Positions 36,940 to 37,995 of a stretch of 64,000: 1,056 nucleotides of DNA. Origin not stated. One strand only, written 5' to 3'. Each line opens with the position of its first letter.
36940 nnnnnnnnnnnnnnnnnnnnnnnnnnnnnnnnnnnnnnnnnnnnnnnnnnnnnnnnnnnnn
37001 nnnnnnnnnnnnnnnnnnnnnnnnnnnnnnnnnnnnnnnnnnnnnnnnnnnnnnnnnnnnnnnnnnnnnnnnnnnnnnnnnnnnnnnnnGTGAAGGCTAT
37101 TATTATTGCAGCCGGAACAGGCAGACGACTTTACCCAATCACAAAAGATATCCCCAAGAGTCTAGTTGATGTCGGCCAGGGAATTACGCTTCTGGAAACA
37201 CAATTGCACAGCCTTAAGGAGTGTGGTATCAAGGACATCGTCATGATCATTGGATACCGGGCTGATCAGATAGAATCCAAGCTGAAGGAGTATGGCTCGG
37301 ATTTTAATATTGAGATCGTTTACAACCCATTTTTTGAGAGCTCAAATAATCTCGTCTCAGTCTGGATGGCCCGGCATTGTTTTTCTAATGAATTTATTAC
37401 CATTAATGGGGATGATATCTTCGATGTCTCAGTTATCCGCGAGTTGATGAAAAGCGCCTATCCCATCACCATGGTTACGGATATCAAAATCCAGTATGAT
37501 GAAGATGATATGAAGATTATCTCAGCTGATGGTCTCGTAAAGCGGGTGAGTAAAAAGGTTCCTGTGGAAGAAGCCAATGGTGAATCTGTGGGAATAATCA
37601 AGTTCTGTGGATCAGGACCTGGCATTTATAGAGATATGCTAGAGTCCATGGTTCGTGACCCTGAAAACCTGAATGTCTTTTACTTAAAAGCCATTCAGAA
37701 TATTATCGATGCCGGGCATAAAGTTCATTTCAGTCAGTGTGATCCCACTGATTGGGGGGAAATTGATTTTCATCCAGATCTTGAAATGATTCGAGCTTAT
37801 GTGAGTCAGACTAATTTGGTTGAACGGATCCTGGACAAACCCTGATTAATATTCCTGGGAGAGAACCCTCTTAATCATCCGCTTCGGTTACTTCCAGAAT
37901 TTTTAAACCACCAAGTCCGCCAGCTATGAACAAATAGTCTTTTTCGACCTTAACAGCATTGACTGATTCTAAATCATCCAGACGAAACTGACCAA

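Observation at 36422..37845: licD-licC-like pair (phospho-alcohol decoration) preceded by two palindromic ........-core direct repeats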

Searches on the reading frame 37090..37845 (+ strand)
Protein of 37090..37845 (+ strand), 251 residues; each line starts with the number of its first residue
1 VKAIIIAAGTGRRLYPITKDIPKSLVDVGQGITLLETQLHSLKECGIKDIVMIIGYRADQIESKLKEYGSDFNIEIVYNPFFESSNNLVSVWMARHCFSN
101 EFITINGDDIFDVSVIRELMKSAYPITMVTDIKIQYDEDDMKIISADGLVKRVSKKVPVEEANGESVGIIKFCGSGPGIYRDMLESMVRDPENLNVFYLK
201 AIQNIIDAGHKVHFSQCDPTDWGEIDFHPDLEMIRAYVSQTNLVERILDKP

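Call 7: search_protein_families(library=pfam, proteins=[window:37090-37845:+], max_evalue=0.01)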
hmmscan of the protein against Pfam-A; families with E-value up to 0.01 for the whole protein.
window:37090-37845:+ (251 aa): 3 families
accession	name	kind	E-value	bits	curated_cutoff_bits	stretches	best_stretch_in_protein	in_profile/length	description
PF00483.29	NTP_transferase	-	5.2e-15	56.1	21.2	1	2-121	1-122/245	Nucleotidyl transferase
PF12804.13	NTP_transf_3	-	2.4e-08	34.7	27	1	3-123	1-111/160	MobA-like NTP transferase domain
PF01128.25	IspD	-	0.003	17.8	27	1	2-59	2-55/221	2-C-methyl-D-erythritol 4-phosphate cytidylyltransferase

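Call 8: search_protein_families(library=ncbifam, proteins=[window:37090-37845:+], max_evalue=0.01)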
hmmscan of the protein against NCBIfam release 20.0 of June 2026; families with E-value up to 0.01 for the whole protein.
window:37090-37845:+ (251 aa): 35 families (the best 25 are shown)
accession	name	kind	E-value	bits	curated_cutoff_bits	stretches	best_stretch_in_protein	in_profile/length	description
TIGR03992.1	Arch_glmU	subfamily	7.7e-24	84.3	292.1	1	1-172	1-168/393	bifunctional sugar-1-phosphate nucleotidylyltransferase/acetyltransferase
NF045761.1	NAMPUrTaseMurU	equivalog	2.2e-19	70.2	250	1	1-116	1-115/226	N-acetylmuramate alpha-1-phosphate uridylyltransferase MurU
NF041313.1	UDPGP_AglF_Halo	equivalog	1.1e-18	67.5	400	1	1-115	1-112/234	UTP--glucose-1-phosphate uridylyltransferase AglF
NF041135.1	IPPtranDIPPsyn_Thcocales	equivalog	9.1e-16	57.9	580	1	1-158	1-150/419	bifunctional L-myo-inositol-1-phosphate cytidylyltransferase/CDP-L-myo-inositol myo-inositolphosphotransferase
NF049965.1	GlMnHpPGnyltfHddC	equivalog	5.5e-12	45.8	300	1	1-156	1-152/221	D-glycero-D-manno-heptose 1-phosphate guanosyltransferase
TIGR01208.1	rmlA_long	equivalog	7.3e-12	44.8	320.25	1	2-121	1-119/353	glucose-1-phosphate thymidylyltransferase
NF041173.1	Sug_nt_acttase_Thmprot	equivalog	1.1e-11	44.4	600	1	1-172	1-168/405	bifunctional sugar-1-phosphate nucleotidylyltransferase/acetyltransferase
NF045665.1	NTPtran_DVU1551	equivalog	4.3e-10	39.2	315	1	1-84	1-74/359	DVU_1551 family NTP transferase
TIGR01207.1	rmlA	equivalog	1.6e-09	37.3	360.65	1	2-124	1-123/286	glucose-1-phosphate thymidylyltransferase RfbA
NF052502.1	man1P_GTase_Rv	exception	2.7e-09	36.4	440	1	2-78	2-76/352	mannose-1-phosphate guanylyltransferase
NF045697.1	MurNAcPUrMurU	equivalog_domain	4.4e-09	36.1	370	1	4-70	1-66/229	N-acetylmuramate alpha-1-phosphate uridylyltransferase MurU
NF038362.1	Sden_1164_fam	equivalog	1.2e-07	31.4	300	1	3-196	4-208/266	Sden_1164 family protein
TIGR01099.1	galU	equivalog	1.8e-07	31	326.8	1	1-64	2-64/261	UTP--glucose-1-phosphate uridylyltransferase GalU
NF010934.1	PRK14354.1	equivalog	5e-07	28.6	450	1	3-68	2-63/447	bifunctional UDP-N-acetylglucosamine diphosphorylase/glucosamine-1-phosphate N-acetyltransferase GlmU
NF012024.0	PRK15480.1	equivalog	2.7e-06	26.7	588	1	2-123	5-126/292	glucose-1-phosphate thymidylyltransferase RfbA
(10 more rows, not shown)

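Call 9: search_solved_structures(query=window:37090-37845:+, max_evalue=0.001, show_alignments=2)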
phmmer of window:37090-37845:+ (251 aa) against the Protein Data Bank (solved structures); distinct sequences matched with E-value up to 0.001: 37.
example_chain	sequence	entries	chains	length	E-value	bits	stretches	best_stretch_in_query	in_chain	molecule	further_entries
1jyk_A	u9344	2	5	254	1.6e-17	66.9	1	1-126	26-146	CTP:phosphocholine Cytidylyltransferase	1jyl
8hhd_A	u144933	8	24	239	3.7e-10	42.8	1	1-113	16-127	Nucleotidyl transferase | N-acetylmuramate alpha-1-phosphate uridylyltransferase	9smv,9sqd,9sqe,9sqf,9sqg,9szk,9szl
4y7t_A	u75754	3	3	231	6.8e-10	41.9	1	1-114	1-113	Nucleotidyl transferase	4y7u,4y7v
3hl3_A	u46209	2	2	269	7.4e-10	41.8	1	1-114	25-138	Glucose-1-phosphate thymidylyltransferase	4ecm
5z09_A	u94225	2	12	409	1.7e-09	40.7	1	1-111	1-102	Dual sugar-1-phosphate nucleotidylyltransferase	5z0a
2ggo_A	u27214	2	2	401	4.8e-09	39.1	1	1-68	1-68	401aa long hypothetical glucose-1-phosphate thymidylyltransferase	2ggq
8yre_D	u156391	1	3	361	7.3e-08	35.3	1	1-97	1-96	Mannose-1-phosphate guanylyltransferase 1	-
7x8j_A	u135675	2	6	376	7.9e-08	35.2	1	1-97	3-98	Mannose-1-phosphate guanylyltransferase 1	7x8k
6jq8_A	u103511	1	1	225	1.1e-07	34.7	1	3-115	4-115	Putative 6-deoxy-D-mannoheptose pathway protein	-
5xhw_A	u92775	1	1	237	1.2e-07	34.6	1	3-115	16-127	Putative 6-deoxy-D-mannoheptose pathway protein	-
8x7s_B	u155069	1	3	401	6.5e-07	32.2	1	1-79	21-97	UTP--glucose-1-phosphate uridylyltransferase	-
2xme_A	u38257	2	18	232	1.5e-06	31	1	1-155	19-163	CTP-INOSITOL-1-PHOSPHATE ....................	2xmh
7whr_B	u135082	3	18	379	2.4e-06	30.3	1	1-96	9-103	Nucleotidyl transferase family protein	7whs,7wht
4jd0_A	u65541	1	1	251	3.7e-06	29.7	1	2-232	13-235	Nucleotidyl transferase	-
7d72_K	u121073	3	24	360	4.9e-06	29.3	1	1-112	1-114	Mannose-1-phosphate guanyltransferase beta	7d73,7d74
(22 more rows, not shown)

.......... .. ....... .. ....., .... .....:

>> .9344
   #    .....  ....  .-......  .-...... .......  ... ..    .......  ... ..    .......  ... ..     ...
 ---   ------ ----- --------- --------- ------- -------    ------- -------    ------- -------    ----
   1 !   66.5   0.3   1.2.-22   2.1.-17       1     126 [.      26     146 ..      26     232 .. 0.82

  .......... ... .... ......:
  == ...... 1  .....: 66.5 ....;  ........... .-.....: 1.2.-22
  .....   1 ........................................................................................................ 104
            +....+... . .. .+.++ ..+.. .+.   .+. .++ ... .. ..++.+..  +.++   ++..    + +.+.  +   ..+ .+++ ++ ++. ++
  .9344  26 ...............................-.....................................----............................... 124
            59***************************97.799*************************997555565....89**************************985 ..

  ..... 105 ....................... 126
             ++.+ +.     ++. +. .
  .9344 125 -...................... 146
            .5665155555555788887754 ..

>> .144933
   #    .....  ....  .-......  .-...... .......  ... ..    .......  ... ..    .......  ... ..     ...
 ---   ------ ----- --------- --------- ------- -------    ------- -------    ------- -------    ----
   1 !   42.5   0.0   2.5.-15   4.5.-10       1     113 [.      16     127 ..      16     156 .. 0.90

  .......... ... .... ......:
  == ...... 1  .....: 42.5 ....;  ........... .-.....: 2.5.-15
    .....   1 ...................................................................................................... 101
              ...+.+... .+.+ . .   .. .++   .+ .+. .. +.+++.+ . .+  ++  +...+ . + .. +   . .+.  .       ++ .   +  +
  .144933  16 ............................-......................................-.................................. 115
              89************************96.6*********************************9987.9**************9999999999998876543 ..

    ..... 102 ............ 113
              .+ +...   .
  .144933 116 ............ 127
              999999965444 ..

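Call 14: find_homologous_proteins(query=window:37090-37845:+, max_evalue=0.001)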
Query window:37090-37845:+ (251 aa): 526 proteins with E <= 0.001 among 691 candidates; the best 120 are listed.
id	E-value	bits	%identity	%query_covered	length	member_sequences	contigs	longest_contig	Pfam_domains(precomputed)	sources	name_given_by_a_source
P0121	2.7e-164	562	100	100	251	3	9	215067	PF00483.30,PF12804.14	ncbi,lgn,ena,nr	ncbi:MAG: phosphocholine cytidylyltransferase family protein [Candidatus Marinimicrobia bacterium]|n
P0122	1.0e-150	518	92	100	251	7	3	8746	PF00483.30,PF12804.14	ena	-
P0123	3.9e-150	516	92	100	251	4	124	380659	PF00483.30,PF12804.14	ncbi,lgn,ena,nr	ncbi:MAG: phosphocholine cytidylyltransferase family protein [Candidatus Marinimicrobia bacterium]|n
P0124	4.0e-149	513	90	100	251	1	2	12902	PF00483.30,PF12804.14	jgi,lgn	-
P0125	6.2e-147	506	90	100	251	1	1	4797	PF00483.30,PF12804.14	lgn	-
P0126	7.1e-144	495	87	100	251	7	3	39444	PF00483.30,PF12804.14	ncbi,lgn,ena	-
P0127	1.7e-142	491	88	100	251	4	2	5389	PF00483.30,PF12804.14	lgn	-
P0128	6.4e-142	489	85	99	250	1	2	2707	PF00483.30,PF12804.14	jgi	-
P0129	1.0e-141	488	86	100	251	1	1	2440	PF00483.30,PF12804.14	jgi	-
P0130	2.4e-141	487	86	100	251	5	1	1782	PF00483.30,PF12804.14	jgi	jgi:choline kinase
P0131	3.2e-141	487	86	100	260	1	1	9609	PF00483.30,PF12804.14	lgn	-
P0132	5.8e-138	476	84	100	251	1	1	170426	PF00483.30,PF12804.14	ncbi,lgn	-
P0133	3.1e-135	467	82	100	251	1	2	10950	PF00483.30,PF12804.14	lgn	-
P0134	1.1e-134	465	82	100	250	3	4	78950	PF00483.30,PF12804.14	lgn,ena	-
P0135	5.9e-134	463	82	100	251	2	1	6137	PF00483.30,PF12804.14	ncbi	-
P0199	1.5e-101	357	65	99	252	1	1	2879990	PF00483.30,PF12804.14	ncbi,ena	-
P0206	3.6e-101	356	64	99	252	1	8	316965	PF00483.30,PF12804.14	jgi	jgi:L-glutamine-phosphate cytidylyltransferase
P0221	1.7e-99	350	63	99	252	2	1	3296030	PF00483.30,PF12804.14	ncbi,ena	-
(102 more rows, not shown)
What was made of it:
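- NCBI names the protein 'phosphocholine cytidylyltransferase family protein' (call 14).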

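Call 33: search_solved_structures(query=A1, max_evalue=0.00001, show_alignments=4)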
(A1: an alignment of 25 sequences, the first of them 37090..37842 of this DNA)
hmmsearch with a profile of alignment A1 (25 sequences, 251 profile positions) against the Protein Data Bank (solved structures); distinct sequences matched with E-value up to 0.00001: 40.
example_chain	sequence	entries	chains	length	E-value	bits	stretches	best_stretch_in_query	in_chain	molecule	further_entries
1jyk_A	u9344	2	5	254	1.8e-24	89.7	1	1-242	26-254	CTP:phosphocholine Cytidylyltransferase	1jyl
6pd1_A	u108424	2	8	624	7.3e-16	61.5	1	2-240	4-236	Nucleotidyl transferase/aminotransferase, class V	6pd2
5z09_A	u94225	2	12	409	1.6e-14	57.1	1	1-176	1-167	Dual sugar-1-phosphate nucleotidylyltransferase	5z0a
2ggo_A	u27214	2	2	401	2.5e-13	53.2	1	1-176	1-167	401aa long hypothetical glucose-1-phosphate thymidylyltransferase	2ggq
7whr_B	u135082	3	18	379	3.8e-13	52.6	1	1-111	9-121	Nucleotidyl transferase family protein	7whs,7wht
4y7t_A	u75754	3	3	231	8.5e-13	51.5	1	1-113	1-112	Nucleotidyl transferase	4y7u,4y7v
8yre_D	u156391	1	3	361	1.2e-12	51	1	1-119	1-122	Mannose-1-phosphate guanylyltransferase 1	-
7x8j_A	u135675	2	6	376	1.3e-12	50.9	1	1-119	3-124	Mannose-1-phosphate guanylyltransferase 1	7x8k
8hhd_A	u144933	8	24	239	3.5e-12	49.5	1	1-108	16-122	Nucleotidyl transferase | N-acetylmuramate alpha-1-phosphate uridylyltransferase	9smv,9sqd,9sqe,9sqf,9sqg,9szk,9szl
4jd0_A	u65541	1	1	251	6e-12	48.7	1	3-232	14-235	Nucleotidyl transferase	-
3hl3_A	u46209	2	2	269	1.4e-11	47.5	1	1-199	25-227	Glucose-1-phosphate thymidylyltransferase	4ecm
7d72_K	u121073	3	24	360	2.1e-11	46.9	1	1-111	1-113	Mannose-1-phosphate guanyltransferase beta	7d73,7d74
6i3m_G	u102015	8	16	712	4.5e-10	42.6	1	2-120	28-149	Translation initiation factor eIF-2B subunit epsilon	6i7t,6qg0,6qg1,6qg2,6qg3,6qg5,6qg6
2xme_A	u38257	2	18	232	7.3e-10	41.9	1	1-162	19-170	CTP-INOSITOL-1-PHOSPHATE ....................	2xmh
4mnd_A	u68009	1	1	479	4e-09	39.4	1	1-161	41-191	CTP L-myo-inositol-1-phosphate cytidylyltransferase/CDP-L-myo-inositol myo-inositolphospho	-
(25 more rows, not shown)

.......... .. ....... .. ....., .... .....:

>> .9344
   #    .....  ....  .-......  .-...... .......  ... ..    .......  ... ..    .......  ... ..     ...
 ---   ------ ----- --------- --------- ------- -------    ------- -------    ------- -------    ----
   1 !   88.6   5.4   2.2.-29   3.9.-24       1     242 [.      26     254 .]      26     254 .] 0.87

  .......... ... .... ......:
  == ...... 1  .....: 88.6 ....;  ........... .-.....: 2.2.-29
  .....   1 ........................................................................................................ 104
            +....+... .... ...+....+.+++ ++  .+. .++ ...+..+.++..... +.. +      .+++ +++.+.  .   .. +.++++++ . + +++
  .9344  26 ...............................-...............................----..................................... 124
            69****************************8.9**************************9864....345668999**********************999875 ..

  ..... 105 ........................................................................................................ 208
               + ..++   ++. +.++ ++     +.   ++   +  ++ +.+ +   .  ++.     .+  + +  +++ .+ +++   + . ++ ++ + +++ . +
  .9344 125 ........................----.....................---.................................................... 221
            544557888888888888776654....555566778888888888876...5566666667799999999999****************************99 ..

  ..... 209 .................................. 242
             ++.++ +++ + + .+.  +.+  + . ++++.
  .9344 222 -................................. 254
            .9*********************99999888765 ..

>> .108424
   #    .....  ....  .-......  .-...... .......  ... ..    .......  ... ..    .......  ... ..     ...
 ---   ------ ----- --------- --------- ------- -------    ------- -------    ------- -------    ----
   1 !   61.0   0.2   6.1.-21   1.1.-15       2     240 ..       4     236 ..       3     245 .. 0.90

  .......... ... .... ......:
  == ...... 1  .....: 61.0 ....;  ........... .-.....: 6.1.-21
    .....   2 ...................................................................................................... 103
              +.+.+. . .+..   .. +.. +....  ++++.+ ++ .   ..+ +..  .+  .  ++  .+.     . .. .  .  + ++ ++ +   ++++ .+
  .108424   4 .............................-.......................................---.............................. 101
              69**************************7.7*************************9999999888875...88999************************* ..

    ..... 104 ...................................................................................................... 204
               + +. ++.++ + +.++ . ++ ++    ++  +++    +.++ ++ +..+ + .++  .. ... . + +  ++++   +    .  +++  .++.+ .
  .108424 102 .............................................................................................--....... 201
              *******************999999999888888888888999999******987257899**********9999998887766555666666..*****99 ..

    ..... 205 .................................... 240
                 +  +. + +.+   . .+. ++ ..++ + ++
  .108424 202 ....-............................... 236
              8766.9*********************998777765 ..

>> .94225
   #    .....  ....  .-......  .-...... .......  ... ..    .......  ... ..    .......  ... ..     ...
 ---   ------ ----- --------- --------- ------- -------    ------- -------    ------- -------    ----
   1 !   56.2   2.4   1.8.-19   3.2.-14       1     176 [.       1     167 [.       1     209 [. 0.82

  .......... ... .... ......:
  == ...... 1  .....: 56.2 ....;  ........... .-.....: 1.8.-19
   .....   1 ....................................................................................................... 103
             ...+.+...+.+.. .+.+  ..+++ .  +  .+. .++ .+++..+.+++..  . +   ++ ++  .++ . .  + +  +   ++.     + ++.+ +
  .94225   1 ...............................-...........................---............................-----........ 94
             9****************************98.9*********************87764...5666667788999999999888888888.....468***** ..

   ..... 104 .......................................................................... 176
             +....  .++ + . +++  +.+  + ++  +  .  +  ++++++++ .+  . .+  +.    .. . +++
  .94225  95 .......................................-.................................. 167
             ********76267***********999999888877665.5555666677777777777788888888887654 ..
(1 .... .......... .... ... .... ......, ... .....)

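Call 61: predict_structure(alignment_id=A2)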
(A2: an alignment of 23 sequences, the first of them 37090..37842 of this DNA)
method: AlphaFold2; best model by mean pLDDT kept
length: 251 residues; sequences in the alignment: 23
mean_pLDDT: 87.8   pTM: 0.88
mean pLDDT of the five models: 87.8, 86.2, 86.1, 83.3, 82.3
residues with pLDDT >= 90: 148; 70-90: 77; 50-70: 25; < 50: 1
segments of 3 or more residues with pLDDT < 50: none
pLDDT, mean of each block of 10 residues (from residue 1): 86 57 82 91 96 88 91 92 75 91 92 96 97 89 97 95 95 97 94 86 98 95 70 71 80 41
secondary structure, 60 per line:
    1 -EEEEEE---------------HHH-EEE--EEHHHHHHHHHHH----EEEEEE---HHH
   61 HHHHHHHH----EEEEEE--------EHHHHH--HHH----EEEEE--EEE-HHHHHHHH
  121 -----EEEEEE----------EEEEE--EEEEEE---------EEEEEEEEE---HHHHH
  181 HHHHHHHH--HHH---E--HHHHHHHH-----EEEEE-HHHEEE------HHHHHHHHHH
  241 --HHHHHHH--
elements in order: E2-7 E27-29 H34-44 E49-54 H58-68 E73-78 H88-92 E102-106 E109-111 H113-120 E126-131 E142-146 E149-154 E164-172 H176-188 H200-207 E213-217 E222-224 H231-240 H243-249

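Call 64: fold_search(model_id=the predicted structure, library=pdb)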
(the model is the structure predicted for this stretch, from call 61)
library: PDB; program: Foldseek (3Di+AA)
matches with E <= 10: 1352; with E <= 0.001: 595
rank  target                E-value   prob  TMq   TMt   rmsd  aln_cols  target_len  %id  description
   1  1jyk                  3.4e-17  1.00  0.80  0.87   2.7       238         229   23  Catalytic Mechanism of CTP:phosphocholine Cytidylyltransferase from Streptococcus pneumoniae (LicC) (released 2002-02-22)
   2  4jd0                  1.7e-16  1.00  0.79  0.81   2.9       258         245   19  Structure of the inositol-1-phosphate CTP transferase from T. maritima. (released 2013-09-18)
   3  3pkp_L                2.8e-16  1.00  0.74  0.66   3.7       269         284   16  Q83S Variant of S. Enterica RmlA with dATP (released 2011-01-12)
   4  3pkp_C                4.7e-16  1.00  0.73  0.66   3.9       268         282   17  Q83S Variant of S. Enterica RmlA with dATP (released 2011-01-12)
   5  3pkp_D                4.7e-16  1.00  0.74  0.66   3.7       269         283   16  Q83S Variant of S. Enterica RmlA with dATP (released 2011-01-12)
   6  3pkq_C                5.8e-16  1.00  0.73  0.66   3.4       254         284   17  Q83D Variant of S. Enterica RmlA with dGTP (released 2011-01-12)
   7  3pkp_B                6.1e-16  1.00  0.76  0.67   3.7       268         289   16  Q83S Variant of S. Enterica RmlA with dATP (released 2011-01-12)
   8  3pkq_D                6.1e-16  1.00  0.72  0.66   4.0       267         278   17  Q83D Variant of S. Enterica RmlA with dGTP (released 2011-01-12)
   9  3pkp_A                8.0e-16  1.00  0.75  0.66   3.8       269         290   16  Q83S Variant of S. Enterica RmlA with dATP (released 2011-01-12)
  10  2xme_E                1.0e-15  1.00  0.69  0.83   3.1       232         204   24  The X-ray structure of CTP:inositol-1-phosphate cytidylyltransferase from Archaeoglobus fulgidus (released 2011-05-04)
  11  6pd2_C                1.2e-15  1.00  0.82  0.35   2.8       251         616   20  PntC-AEPT: fusion protein of phosphonate-specific cytidylyltransferase and 2-aminoethylphosphonate (AEP) transaminase  (released 2019-08-07)
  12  4mnd                  1.7e-15  1.00  0.71  0.45   3.3       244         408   24  Crystal structure of Archaeoglobus fulgidus IPCT-DIPPS bifunctional membrane protein (released 2014-07-02)
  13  1jyl_A                1.8e-15  1.00  0.73  0.79   3.9       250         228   22  Catalytic Mechanism of CTP:phosphocholine Cytidylyltransferase from Streptococcus pneumoniae (LicC) (released 2002-02-22)
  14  3pkq_A                2.4e-15  1.00  0.72  0.64   4.1       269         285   16  Q83D Variant of S. Enterica RmlA with dGTP (released 2011-01-12)
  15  1iim_A                3.3e-15  1.00  0.74  0.66   4.1       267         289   15  thymidylyltransferase complexed with TTP (released 2001-05-09)
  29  3hl3_A                1.1e-14  1.00  0.75  0.76   3.4       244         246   20  2.76 Angstrom Crystal Structure of a Putative Glucose-1-Phosphate Thymidylyltransferase from Bacillus anthracis in Com (released 2009-06-09)
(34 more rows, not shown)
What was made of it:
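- Closest known: Lic-1 pathway, LicC + LicD. Same: LicC is the best overall PDB match (calls 9, 33, 64).
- Best folds are LicC, IPCT and PntC (call 64). LicC is the best solved-structure match by sequence (66.9 and 89.7 bits; calls 9, 33) and by fold (call 64). PntC is the second-best full-length PDB match (61.5 bits, call 33) and has the highest TM-score (0.82, call 64).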

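Call 65: search_protein_representatives(alignment_id=A2)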
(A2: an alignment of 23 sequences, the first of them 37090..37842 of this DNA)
Query: 23 sequences, 251 profile positions. Proteins with E-value up to 0.001 (for the whole library): 21104; up to 1e-10: 5983; up to 1e-30: 642. The best 150 are listed.
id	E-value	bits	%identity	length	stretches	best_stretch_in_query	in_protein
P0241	4.2e-94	331.1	-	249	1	1-244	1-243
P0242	1.1e-91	323.1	-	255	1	1-239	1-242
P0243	2.9e-89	315.3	-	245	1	1-237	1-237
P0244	5.7e-88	311.0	-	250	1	1-238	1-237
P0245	2.3e-87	309.1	-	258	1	2-240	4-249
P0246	3.0e-87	308.7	-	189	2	147-250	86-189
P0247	5.8e-87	307.7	-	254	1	1-241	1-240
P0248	8.3e-86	303.9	-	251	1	1-239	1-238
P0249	1.4e-83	296.7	-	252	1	1-243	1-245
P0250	2.3e-80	286.1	-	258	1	1-240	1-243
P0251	4.5e-80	285.2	-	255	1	1-239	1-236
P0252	9.0e-78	277.6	-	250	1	2-243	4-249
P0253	1.3e-77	277.1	-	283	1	1-236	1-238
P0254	2.8e-77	276.0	-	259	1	1-241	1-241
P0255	5.4e-77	275.1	-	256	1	1-249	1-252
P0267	1.3e-70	254.2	-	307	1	1-234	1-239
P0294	2.4e-58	214.0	-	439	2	4-190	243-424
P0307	1.1e-55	205.2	-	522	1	3-235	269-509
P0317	5.4e-53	196.5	-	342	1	1-231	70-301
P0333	2.7e-51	190.9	-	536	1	2-232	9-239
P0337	9.5e-51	189.1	-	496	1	2-236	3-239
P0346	3.2e-49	184.1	-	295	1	2-240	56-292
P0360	2.0e-47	178.2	-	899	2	1-199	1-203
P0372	1.8e-46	175.1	-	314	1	1-232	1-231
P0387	9.7e-45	169.4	-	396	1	1-235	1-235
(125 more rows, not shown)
